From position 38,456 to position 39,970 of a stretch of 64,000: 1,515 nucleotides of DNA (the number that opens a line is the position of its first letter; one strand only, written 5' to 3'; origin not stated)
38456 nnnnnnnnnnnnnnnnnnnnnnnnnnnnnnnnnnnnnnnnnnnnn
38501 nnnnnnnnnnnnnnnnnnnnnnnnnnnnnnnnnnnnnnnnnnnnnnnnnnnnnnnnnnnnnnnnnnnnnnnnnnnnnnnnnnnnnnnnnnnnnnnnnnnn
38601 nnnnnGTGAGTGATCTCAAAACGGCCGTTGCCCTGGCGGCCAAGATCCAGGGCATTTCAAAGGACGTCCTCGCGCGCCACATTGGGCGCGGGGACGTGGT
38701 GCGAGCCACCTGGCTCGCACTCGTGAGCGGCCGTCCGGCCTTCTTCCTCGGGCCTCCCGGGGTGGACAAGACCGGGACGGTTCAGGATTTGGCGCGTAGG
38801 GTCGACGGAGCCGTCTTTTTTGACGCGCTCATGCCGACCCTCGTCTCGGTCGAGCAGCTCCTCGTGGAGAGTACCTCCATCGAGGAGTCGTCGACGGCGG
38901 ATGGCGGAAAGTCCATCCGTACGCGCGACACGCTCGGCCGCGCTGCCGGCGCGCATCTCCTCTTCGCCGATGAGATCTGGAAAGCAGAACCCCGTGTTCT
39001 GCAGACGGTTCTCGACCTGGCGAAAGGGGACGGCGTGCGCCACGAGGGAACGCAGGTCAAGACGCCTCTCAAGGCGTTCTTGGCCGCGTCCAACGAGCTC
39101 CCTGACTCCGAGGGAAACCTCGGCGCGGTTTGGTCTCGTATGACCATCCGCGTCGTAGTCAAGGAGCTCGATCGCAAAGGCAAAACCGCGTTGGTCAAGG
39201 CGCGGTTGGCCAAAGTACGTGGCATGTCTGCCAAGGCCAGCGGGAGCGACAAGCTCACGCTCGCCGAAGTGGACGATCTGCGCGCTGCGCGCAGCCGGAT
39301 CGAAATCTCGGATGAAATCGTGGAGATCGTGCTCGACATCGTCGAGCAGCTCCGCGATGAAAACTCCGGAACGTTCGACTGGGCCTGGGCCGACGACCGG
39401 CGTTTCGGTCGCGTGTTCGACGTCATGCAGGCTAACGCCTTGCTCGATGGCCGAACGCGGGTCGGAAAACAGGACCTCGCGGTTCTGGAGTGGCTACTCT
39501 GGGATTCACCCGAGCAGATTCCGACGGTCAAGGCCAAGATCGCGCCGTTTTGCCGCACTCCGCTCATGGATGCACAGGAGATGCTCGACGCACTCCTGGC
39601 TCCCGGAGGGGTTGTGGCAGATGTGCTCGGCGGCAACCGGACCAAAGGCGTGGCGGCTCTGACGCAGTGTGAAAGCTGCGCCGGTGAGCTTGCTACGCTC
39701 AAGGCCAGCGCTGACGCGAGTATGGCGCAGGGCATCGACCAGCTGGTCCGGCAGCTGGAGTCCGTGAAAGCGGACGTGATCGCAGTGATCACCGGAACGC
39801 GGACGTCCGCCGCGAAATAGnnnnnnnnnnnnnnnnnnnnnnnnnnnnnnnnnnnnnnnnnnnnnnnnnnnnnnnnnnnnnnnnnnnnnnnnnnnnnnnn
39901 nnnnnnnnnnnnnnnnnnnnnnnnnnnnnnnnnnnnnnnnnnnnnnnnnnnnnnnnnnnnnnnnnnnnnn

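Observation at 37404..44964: MoxR AAA+ / vWA / 687-aa unknown cassette preceded by three small genes and a HicAB pair: candidate NTPase-driven conflict system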

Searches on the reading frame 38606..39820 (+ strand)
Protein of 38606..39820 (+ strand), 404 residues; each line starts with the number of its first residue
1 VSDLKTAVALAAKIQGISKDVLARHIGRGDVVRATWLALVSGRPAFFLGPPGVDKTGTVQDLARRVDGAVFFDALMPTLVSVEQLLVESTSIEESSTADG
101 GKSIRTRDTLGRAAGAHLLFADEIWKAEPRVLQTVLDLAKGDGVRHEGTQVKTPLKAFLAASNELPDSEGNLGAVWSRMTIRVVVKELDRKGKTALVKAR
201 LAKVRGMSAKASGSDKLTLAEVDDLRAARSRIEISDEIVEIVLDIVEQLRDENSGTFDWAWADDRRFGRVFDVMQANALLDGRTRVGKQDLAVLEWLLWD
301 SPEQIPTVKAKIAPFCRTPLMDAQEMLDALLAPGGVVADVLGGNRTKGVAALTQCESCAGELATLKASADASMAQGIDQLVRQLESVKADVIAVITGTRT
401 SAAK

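Call 3: search_protein_families(library=pfam, proteins=[window:38606-39820:+], max_evalue=0.1)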
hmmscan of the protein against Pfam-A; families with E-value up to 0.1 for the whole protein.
window:38606-39820:+ (404 aa): 5 families
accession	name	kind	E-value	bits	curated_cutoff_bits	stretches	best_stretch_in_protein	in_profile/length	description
PF20030.5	bpMoxR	-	3.1e-18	66.1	27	1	14-202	3-183/205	MoxR domain in the MoxR-vWA-beta-propeller ternary systems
PF17868.7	AAA_lid_8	-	2e-12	47.1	22.8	1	237-310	1-70/72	AAA lid domain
PF07728.20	AAA_5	-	2.9e-08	34.2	22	1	46-179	3-139/139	AAA domain (dynein-related subfamily)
PF00004.35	AAA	-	0.0043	17.9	21.2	0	47-126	3-68/131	ATPase family associated with various cellular activities (AAA)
PF07726.17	AAA_3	-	0.027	14.8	27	0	49-164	6-111/131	ATPase family associated with various cellular activities (AAA)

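Call 4: search_protein_families(library=padloc, proteins=[window:38606-39820:+], max_evalue=0.1)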
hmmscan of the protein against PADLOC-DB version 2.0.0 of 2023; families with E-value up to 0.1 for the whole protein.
window:38606-39820:+ (404 aa): 1 family
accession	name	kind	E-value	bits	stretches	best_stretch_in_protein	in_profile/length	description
PDLC03260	MTase_II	-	0.016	12.1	1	282-355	212-287/349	Type II methyltransferase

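Call 5: search_protein_families(library=phrogs, proteins=[window:38606-39820:+], max_evalue=0.1)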
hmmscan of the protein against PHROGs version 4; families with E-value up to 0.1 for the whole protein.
window:38606-39820:+ (404 aa): 5 families
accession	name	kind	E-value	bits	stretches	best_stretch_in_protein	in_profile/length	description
phrog_19600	-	other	2.6e-32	113.2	1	4-305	43-329/447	ATPase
phrog_20895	-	other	8.8e-05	22.2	1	20-165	31-175/586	ATPase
phrog_26492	-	other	0.00014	21.5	1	11-186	18-191/618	ATPase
phrog_3008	-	other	0.0013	19.1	1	290-358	126-194/244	DNA methyltransferase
phrog_30523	-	unknown function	0.022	15.9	0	121-149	23-51/65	-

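Call 23: search_protein_families(library=ncbifam, proteins=[window:38606-39820:+], max_evalue=0.1)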
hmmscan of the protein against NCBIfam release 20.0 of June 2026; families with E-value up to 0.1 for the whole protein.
window:38606-39820:+ (404 aa): 3 families
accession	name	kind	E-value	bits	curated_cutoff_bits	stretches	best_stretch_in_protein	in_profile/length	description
NF010054.0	PRK13531.1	equivalog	1.9e-31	109.7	681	1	7-316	4-302/498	ATPase RavA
TIGR03270.1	methan_mark_4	hypoth_equivalog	0.057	12.8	190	0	22-64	36-77/204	methanogenesis marker protein Mmp4/MtxX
NF001061.0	PRK00117.5-1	equivalog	0.099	12.3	264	1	225-270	105-150/246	recombination regulator RecX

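Call 49: find_related_loci(query=A4, collection=genome_contigs, flank=10000)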
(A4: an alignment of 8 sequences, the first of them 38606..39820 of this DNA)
Query A4 (404 aa) in genome_contigs; peptide patterns used: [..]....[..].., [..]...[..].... (x = any residue, [..] = any of these).
72 stretches matched a pattern; 15 encode a relative of the query (tblastn E <= 1e-3); 15 distinct loci.
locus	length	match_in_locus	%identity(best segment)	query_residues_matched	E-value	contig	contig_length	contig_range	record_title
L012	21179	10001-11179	67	4-399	2e-176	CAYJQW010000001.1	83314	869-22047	MAG TPA_asm: uncultured Candidatus Saccharibacteria bacterium isolate ERP125453_co1_258 genome assembly, contig: NODE_14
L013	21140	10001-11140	70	18-397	3e-168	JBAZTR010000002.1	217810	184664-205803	MAG: Patescibacteria group bacterium isolate SO_2017_GW1_208 NODE_457_length_217810_cov_3.426450_OW334_2017, whole genom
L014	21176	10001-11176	65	8-399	1e-165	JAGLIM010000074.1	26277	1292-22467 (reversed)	MAG: Candidatus Paceibacterota bacterium isolate RS_2_5 ROV157_2.bin.5.fa_74, whole genome shotgun sequence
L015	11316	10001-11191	65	4-401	2e-165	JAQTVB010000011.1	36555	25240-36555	MAG: Patescibacteria group bacterium isolate STB_78 NODE_2391_length_36555_cov_4.204815_Sandtown_B, whole genome shotgun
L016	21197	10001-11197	64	1-399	3e-164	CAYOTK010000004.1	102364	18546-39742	MAG TPA_asm: uncultured Candidatus Saccharibacteria bacterium isolate SRP278252_co2_142 genome assembly, contig: NODE_27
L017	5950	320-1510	65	4-401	3e-165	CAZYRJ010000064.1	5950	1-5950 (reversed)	MAG TPA_asm: uncultured Candidatus Saccharibacteria bacterium isolate binchicken_co38_1170 genome assembly, contig: NODE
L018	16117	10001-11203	62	1-401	2e-160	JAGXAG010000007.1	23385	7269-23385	MAG: Patescibacteria group bacterium isolate REEB71 contig-150_2554, whole genome shotgun sequence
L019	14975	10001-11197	68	4-402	2e-175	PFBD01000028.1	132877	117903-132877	MAG: Candidatus Harrisonbacteria bacterium CG10_big_fil_rev_8_21_14_0_10_49_15 CG10_8_21_14_0.10_scaffold_332_c, whole g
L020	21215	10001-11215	61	1-403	4e-158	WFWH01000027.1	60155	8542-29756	MAG: Patescibacteria group bacterium isolate S141_125_esom k151_259383, whole genome shotgun sequence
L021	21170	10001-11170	62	4-391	7e-147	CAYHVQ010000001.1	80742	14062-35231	MAG TPA_asm: uncultured Gammaproteobacteria bacterium isolate ERP119705_co15_630 genome assembly, contig: NODE_159_lengt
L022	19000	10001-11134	58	14-397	3e-143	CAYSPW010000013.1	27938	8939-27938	MAG TPA_asm: uncultured Gammaproteobacteria bacterium isolate SRP141376_co4_298 genome assembly, contig: NODE_3104_lengt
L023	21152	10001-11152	67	13-395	5e-165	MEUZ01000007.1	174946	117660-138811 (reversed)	MAG: candidate division WWE3 bacterium RIFCSPHIGHO2_01_FULL_40_23 rifcsphigho2_01_scaffold_69, whole genome shotgun sequ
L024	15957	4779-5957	63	4-399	3e-156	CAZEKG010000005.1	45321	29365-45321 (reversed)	MAG TPA_asm: uncultured Gammaproteobacteria bacterium isolate SRP170004_co1_594 genome assembly, contig: NODE_997_length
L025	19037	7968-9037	71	4-399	6e-135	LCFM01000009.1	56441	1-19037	MAG: Parcubacteria group bacterium GW2011_GWA2_43_13 UV70_C0009, whole genome shotgun sequence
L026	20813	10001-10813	31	26-312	2e-16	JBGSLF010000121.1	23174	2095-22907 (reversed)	MAG: Gemmata sp. isolate JTS-AC2 k141_4160691, whole genome shotgun sequence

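Call 61: search_solved_structures(query=A4, max_evalue=0.001)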
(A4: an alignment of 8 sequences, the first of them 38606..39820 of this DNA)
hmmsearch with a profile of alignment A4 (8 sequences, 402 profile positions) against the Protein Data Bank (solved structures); distinct sequences matched with E-value up to 0.001: 3.
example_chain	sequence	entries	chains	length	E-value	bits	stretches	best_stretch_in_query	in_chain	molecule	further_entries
3nbx_X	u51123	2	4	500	5.5e-32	114.4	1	11-311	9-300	ATPase ravA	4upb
6q7l_V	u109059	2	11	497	5.9e-32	114.3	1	11-311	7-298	ATPase RavA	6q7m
6q7l_U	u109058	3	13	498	6e-32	114.2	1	11-311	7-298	ATPase RavA | RavA | RavA + Mg-ADP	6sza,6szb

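Call 86: find_related_loci(query=A4, collection=metagenome_contigs, flank=10000)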
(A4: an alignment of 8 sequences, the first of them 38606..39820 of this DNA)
Query A4 (404 aa) in metagenome_contigs; peptide patterns used: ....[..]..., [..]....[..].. (x = any residue, [..] = any of these).
192 stretches matched a pattern; 52 encode a relative of the query (tblastn E <= 1e-3); 51 distinct loci.
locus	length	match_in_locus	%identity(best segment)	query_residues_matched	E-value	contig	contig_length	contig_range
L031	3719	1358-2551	70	1-399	0e+0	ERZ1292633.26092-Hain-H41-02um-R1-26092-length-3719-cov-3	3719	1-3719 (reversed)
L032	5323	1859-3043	69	4-396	0e+0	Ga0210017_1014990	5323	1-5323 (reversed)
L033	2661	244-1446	68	4-402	0e+0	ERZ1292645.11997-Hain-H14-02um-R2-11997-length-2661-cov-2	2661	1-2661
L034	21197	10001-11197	68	4-402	3e-175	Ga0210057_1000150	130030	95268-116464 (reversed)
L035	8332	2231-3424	67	4-399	2e-174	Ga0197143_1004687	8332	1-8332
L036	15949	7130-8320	68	4-397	1e-172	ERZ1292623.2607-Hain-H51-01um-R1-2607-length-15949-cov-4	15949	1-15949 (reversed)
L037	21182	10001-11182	68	8-399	5e-172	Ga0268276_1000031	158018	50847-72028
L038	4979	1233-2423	66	3-399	5e-176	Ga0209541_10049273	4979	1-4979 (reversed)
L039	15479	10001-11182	68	8-399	7e-172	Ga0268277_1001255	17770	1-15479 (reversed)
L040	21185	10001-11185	68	4-396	1e-171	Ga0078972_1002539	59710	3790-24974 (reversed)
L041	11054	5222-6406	68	4-396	1e-171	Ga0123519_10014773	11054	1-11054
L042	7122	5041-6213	66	7-399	8e-169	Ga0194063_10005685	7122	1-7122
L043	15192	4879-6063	66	3-399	4e-168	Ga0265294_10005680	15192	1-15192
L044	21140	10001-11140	70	18-397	7e-168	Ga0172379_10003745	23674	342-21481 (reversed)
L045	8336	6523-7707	66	3-399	4e-168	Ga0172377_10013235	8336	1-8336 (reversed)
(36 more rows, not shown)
